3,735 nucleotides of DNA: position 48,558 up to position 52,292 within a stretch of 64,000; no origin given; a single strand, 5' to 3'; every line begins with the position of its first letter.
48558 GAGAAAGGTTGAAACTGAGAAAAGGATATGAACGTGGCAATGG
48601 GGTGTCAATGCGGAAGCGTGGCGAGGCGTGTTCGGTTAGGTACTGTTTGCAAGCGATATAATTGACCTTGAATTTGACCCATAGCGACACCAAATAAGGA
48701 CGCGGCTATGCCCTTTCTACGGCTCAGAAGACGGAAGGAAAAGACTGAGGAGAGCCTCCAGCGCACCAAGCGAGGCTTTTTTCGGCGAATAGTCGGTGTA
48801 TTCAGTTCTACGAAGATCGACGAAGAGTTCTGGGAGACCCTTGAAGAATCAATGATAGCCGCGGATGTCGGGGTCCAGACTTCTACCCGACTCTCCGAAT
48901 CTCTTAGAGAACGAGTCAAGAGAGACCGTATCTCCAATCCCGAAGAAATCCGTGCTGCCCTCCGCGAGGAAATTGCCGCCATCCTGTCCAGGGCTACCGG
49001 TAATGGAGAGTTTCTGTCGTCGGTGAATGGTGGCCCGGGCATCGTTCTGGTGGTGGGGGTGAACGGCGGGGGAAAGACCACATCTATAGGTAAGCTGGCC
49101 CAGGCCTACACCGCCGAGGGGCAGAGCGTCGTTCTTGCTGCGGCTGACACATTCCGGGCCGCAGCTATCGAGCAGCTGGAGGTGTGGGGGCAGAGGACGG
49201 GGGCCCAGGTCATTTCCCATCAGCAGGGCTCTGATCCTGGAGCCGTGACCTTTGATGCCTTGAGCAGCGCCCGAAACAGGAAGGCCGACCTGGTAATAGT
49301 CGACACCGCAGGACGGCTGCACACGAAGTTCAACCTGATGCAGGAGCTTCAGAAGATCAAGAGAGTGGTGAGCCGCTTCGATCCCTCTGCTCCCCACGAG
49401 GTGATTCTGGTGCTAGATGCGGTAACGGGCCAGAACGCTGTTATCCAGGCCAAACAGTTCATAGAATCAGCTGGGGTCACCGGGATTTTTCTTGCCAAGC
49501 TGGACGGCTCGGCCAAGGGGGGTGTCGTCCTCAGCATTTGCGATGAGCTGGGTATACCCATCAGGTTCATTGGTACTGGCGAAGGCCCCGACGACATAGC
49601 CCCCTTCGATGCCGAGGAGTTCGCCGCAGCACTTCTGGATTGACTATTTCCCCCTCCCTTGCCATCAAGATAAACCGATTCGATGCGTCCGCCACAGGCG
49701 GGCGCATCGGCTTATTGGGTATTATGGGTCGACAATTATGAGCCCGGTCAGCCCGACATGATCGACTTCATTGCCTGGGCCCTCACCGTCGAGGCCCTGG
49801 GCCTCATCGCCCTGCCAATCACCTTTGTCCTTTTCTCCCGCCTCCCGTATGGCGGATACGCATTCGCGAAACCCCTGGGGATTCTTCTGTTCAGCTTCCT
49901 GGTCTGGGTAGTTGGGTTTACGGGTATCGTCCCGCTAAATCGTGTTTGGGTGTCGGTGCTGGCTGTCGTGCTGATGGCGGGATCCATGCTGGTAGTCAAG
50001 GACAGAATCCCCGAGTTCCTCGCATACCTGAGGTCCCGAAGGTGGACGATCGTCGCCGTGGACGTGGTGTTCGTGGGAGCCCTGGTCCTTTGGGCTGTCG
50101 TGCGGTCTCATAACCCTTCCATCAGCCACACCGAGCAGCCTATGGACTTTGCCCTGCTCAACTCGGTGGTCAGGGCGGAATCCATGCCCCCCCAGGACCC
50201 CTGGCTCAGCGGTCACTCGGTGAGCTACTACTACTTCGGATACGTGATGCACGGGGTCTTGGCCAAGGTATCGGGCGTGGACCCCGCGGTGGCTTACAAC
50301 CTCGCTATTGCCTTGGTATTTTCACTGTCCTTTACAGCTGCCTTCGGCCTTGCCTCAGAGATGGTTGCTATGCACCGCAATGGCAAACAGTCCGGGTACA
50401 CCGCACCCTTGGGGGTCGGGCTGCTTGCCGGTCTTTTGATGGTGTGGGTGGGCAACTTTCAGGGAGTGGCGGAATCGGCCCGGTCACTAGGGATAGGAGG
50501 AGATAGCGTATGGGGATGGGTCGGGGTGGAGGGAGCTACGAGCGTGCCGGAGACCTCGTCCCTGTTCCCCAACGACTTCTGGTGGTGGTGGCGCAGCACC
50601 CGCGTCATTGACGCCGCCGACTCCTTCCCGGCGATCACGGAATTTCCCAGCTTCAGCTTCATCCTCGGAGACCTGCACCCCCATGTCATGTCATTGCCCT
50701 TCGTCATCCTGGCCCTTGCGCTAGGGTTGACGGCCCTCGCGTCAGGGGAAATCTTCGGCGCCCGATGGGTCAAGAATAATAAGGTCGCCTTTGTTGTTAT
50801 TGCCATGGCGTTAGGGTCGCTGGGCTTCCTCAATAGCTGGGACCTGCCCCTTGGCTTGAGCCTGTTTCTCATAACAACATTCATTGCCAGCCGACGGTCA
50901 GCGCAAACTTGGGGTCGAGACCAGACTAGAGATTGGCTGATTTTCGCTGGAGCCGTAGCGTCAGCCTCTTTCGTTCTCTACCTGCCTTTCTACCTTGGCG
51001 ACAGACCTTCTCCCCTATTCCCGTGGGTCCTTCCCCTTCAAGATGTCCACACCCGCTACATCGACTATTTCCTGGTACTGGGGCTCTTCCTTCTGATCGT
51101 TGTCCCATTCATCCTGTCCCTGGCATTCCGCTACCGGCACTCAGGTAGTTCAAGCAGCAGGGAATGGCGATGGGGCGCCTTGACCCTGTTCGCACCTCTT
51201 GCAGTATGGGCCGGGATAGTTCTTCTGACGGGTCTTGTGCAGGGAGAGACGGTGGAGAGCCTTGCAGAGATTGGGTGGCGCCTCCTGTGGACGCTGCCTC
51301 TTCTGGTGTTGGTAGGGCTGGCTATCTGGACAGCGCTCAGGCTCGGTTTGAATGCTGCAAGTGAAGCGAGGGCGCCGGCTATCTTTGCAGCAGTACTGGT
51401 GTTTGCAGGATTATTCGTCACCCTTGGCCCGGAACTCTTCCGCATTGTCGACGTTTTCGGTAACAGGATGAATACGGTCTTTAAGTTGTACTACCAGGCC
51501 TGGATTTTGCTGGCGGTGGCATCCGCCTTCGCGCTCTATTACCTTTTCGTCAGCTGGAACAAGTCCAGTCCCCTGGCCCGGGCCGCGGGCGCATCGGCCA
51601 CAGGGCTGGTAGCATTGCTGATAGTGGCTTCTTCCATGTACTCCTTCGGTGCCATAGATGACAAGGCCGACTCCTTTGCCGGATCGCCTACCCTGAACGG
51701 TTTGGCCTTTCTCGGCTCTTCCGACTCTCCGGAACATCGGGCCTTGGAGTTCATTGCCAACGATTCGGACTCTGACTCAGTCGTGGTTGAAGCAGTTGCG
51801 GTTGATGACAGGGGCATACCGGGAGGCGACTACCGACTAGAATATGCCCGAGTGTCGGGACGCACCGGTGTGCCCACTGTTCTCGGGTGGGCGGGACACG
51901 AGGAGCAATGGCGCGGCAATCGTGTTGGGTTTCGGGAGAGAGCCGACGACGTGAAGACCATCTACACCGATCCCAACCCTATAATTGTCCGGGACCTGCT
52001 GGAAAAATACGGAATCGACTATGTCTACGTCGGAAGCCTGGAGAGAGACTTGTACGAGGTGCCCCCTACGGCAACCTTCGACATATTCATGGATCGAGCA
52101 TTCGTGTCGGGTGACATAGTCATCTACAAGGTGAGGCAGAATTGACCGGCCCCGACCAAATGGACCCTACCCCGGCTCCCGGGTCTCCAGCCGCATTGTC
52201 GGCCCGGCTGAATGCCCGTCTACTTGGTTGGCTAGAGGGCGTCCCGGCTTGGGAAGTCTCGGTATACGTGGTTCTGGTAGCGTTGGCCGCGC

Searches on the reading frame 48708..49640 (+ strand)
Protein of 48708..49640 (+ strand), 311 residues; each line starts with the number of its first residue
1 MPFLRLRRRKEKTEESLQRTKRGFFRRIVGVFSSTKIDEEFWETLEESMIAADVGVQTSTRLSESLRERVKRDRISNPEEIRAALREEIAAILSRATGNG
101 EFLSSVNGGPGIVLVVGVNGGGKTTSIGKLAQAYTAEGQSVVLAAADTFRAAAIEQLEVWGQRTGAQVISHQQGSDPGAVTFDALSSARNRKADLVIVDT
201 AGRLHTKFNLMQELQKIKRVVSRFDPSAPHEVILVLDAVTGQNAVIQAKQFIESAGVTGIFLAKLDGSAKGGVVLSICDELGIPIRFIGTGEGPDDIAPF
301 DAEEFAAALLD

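Call 43: search_protein_families(library=pfam, proteins=[window:48708-49640:+], max_evalue=0.00001)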
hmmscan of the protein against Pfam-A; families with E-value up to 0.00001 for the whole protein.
window:48708-49640:+ (311 aa): 4 families
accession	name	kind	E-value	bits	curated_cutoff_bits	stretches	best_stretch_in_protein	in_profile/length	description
PF00448.28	SRP54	-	2.2e-75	253.1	22.7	1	112-310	3-195/196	SRP54-type protein, GTPase domain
PF02881.24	SRP54_N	-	9.6e-17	61.4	22.4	1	25-89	2-75/75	SRP54-type protein, helical bundle domain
PF13604.12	AAA_30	-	4.9e-09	36.6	27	1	110-207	18-103/191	AAA domain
PF13191.12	AAA_16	-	1.4e-06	29.3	32.6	0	107-239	21-141/167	AAA ATPase domain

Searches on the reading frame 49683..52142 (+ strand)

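Call 43: search_protein_families(library=pfam, proteins=[window:49683-52142:+], max_evalue=0.00001)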
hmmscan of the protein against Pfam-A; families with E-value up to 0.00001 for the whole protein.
window:49683-52142:+ (820 aa): 1 family
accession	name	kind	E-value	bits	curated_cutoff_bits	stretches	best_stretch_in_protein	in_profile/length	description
PF10060.15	DUF2298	-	1.4e-107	361.1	27.8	1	69-610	1-488/488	Uncharacterized membrane protein (DUF2298)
